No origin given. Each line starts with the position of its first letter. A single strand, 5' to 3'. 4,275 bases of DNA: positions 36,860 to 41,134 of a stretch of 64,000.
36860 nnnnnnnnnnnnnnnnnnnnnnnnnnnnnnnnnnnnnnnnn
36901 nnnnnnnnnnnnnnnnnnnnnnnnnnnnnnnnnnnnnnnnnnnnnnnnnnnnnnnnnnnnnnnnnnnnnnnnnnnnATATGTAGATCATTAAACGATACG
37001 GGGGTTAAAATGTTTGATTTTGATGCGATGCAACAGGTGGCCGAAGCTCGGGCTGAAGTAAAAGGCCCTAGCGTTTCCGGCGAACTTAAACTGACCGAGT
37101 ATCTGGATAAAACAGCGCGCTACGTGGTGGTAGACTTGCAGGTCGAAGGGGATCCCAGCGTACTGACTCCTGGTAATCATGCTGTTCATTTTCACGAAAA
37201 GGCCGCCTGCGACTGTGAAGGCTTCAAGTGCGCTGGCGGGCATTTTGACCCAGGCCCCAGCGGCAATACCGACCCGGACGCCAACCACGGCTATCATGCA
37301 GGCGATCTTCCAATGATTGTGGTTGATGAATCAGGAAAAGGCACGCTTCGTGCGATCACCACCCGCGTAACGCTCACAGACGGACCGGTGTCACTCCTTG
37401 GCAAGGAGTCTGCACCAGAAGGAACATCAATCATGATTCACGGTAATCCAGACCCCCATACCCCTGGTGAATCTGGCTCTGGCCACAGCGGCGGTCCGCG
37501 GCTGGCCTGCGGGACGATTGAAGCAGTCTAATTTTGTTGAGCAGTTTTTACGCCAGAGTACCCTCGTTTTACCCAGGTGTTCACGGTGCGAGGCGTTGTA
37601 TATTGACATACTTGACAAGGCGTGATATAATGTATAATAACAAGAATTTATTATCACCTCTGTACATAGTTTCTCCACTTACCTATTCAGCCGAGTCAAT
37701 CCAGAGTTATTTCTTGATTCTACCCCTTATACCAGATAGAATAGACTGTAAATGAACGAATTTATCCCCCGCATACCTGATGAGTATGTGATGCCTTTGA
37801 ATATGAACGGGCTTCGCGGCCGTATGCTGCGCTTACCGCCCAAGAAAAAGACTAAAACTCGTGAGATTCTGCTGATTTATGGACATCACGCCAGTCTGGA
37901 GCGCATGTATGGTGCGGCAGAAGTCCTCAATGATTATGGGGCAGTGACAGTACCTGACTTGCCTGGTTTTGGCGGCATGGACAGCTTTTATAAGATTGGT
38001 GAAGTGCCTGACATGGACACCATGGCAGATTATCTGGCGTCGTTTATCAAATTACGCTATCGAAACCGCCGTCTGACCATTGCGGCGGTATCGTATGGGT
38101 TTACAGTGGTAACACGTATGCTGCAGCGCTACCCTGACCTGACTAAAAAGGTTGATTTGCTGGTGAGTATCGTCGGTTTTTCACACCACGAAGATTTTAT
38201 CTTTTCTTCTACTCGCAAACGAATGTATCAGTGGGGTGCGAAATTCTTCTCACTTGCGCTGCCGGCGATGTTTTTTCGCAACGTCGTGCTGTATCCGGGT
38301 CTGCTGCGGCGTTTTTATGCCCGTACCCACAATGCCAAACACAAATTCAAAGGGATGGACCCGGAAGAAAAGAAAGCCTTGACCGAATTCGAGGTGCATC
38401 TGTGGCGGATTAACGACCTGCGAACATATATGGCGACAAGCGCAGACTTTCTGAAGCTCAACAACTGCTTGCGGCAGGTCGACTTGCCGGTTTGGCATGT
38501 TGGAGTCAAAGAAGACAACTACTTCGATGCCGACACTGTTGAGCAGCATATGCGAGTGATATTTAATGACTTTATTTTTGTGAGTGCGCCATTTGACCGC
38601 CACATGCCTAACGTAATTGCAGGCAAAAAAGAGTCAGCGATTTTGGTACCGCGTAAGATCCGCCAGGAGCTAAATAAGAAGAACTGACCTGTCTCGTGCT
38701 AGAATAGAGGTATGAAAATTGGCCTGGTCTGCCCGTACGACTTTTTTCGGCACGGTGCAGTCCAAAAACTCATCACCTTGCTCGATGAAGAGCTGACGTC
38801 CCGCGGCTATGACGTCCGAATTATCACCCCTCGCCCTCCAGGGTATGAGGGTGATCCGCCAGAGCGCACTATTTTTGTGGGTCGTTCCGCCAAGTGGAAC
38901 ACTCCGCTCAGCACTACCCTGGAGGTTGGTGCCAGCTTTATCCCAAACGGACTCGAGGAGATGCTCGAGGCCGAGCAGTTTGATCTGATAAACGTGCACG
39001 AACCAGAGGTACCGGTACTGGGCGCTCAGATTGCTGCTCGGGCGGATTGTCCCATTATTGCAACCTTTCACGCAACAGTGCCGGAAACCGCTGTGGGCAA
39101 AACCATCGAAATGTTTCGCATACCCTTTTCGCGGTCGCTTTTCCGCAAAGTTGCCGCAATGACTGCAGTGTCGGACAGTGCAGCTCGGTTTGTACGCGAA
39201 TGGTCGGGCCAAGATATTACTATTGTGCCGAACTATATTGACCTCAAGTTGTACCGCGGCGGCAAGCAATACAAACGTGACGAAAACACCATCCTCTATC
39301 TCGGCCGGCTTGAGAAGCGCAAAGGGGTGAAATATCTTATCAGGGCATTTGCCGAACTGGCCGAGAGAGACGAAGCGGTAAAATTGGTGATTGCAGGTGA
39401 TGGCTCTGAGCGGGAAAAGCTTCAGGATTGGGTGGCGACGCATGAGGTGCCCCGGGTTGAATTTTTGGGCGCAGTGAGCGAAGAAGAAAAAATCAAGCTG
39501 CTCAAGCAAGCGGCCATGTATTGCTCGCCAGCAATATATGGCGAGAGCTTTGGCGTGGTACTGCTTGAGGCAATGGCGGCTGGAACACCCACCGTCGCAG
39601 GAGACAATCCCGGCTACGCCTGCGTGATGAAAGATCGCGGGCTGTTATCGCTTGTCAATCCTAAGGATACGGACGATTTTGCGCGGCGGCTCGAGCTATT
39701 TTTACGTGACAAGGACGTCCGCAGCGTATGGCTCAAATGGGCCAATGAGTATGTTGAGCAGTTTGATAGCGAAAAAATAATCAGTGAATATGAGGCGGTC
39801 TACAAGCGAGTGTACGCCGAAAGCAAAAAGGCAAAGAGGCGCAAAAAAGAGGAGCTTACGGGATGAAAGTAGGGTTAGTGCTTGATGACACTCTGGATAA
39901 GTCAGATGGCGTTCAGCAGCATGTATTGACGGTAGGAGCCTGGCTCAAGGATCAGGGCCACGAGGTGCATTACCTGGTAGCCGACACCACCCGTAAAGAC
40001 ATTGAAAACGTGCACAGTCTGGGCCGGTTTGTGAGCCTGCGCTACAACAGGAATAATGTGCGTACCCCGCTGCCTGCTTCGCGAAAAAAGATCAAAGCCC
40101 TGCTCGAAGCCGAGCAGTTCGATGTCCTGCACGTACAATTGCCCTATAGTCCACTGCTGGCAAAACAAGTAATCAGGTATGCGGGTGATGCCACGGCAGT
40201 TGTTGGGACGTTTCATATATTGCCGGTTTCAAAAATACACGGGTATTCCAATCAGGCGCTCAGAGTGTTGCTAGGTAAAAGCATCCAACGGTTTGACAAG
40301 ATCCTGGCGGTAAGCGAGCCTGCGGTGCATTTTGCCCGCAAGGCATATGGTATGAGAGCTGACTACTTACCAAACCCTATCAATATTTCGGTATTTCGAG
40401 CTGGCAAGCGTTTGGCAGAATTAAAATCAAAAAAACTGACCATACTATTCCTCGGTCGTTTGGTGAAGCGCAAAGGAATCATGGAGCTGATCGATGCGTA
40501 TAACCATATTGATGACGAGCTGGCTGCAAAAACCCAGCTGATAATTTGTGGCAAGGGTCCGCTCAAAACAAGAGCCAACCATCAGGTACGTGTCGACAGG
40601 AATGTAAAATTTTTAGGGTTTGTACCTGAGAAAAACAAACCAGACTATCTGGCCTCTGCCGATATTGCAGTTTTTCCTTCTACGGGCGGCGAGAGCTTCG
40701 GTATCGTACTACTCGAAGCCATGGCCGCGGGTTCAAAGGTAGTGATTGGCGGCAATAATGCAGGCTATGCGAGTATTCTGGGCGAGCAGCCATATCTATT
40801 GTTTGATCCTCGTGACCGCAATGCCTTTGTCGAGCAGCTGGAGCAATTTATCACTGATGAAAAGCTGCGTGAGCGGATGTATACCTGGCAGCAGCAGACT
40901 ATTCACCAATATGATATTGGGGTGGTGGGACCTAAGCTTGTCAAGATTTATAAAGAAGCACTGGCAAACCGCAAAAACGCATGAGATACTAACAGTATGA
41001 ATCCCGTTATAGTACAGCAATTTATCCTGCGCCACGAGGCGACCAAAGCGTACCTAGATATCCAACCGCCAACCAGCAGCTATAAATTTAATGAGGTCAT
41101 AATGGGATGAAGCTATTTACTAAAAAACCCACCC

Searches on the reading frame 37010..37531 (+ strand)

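Call 46: search_protein_families(library=pfam, proteins=[window:37010-37531:+], max_evalue=0.001)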
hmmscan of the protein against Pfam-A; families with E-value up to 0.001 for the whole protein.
window:37010-37531:+ (173 aa): 1 family
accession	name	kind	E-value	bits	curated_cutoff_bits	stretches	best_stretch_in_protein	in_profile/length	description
PF00080.25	Sod_Cu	-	2e-26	93.4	28.9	1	22-170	1-133/133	Copper/zinc superoxide dismutase (SODC)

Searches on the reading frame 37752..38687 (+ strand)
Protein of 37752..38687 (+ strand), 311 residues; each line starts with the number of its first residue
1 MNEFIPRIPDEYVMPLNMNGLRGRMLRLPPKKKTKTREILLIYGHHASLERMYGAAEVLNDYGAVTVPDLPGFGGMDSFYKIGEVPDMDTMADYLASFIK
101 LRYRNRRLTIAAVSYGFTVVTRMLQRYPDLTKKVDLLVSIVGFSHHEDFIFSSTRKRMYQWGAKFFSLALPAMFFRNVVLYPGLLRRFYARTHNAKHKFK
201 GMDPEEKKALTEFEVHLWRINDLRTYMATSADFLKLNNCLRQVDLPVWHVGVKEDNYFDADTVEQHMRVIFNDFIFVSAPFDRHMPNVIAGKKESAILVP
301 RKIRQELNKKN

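Call 46: search_protein_families(library=pfam, proteins=[window:37752-38687:+], max_evalue=0.001)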
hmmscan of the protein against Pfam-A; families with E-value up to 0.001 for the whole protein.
window:37752-38687:+ (311 aa): 2 families
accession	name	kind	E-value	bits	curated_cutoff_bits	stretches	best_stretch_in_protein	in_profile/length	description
PF00561.26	Abhydrolase_1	-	3e-05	24.2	25.8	1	41-204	5-158/245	alpha/beta hydrolase fold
PF12146.15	Hydrolase_4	-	0.00013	21.8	27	1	38-139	6-109/239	Serine aminopeptidase, S33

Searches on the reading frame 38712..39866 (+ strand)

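Call 46: search_protein_families(library=pfam, proteins=[window:38712-39866:+], max_evalue=0.001)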
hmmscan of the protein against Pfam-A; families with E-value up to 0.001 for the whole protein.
window:38712-39866:+ (384 aa): 7 families
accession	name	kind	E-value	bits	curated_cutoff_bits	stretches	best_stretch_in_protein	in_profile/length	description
PF00534.26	Glycos_transf_1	-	8.1e-41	139.8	26.4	1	188-340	12-165/172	Glycosyl transferases group 1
PF13692.12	Glyco_trans_1_4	-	5.6e-32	111.4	27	1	192-333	2-142/142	Glycosyl transferases group 1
PF13439.12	Glyco_transf_4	-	2.1e-21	77.2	28.5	1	20-179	7-169/170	Glycosyltransferase Family 4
PF13579.12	Glyco_trans_4_4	-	4.6e-16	60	29.7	1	23-174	9-157/158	Glycosyl transferase 4-like domain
PF20706.3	GT4-conflict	-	1.8e-10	40.8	26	1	187-312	193-324/385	Family 4 Glycosyltransferase in conflict systems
PF13477.12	Glyco_trans_4_2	-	2.7e-06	28.1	23.4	1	26-123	18-111/139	Glycosyl transferase 4-like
PF13524.12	Glyco_trans_1_2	-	2.2e-05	24.9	25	1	213-338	6-119/144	Glycosyl transferase-like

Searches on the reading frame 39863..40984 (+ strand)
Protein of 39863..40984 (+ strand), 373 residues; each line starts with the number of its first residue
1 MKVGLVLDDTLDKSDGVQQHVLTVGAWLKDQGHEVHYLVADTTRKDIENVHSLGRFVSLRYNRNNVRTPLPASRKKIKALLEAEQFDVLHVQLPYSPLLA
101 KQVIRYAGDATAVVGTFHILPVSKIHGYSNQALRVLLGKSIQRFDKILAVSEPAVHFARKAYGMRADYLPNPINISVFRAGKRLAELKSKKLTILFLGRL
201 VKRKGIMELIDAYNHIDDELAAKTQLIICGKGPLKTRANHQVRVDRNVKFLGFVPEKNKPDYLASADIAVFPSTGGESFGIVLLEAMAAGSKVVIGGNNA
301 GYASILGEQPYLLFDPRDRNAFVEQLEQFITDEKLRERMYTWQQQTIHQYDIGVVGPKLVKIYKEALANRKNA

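Call 46: search_protein_families(library=pfam, proteins=[window:39863-40984:+], max_evalue=0.001)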
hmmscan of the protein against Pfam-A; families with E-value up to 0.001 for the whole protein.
window:39863-40984:+ (373 aa): 7 families
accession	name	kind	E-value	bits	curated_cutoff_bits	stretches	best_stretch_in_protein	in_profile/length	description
PF00534.26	Glycos_transf_1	-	1.2e-33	116.5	26.4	1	187-340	11-166/172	Glycosyl transferases group 1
PF13692.12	Glyco_trans_1_4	-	1e-27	97.6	27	1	193-332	3-142/142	Glycosyl transferases group 1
PF13439.12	Glyco_transf_4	-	2e-19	70.7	28.5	1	15-176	2-169/170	Glycosyltransferase Family 4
PF13579.12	Glyco_trans_4_4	-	2.4e-11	44.7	29.7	1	16-167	2-150/158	Glycosyl transferase 4-like domain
PF20706.3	GT4-conflict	-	4.3e-08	33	26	1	186-320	193-330/385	Family 4 Glycosyltransferase in conflict systems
PF13477.12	Glyco_trans_4_2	-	1.3e-06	29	23.4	1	19-150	11-138/139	Glycosyl transferase 4-like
PF13524.12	Glyco_trans_1_2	-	0.00013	22.4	25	1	241-348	27-130/144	Glycosyl transferase-like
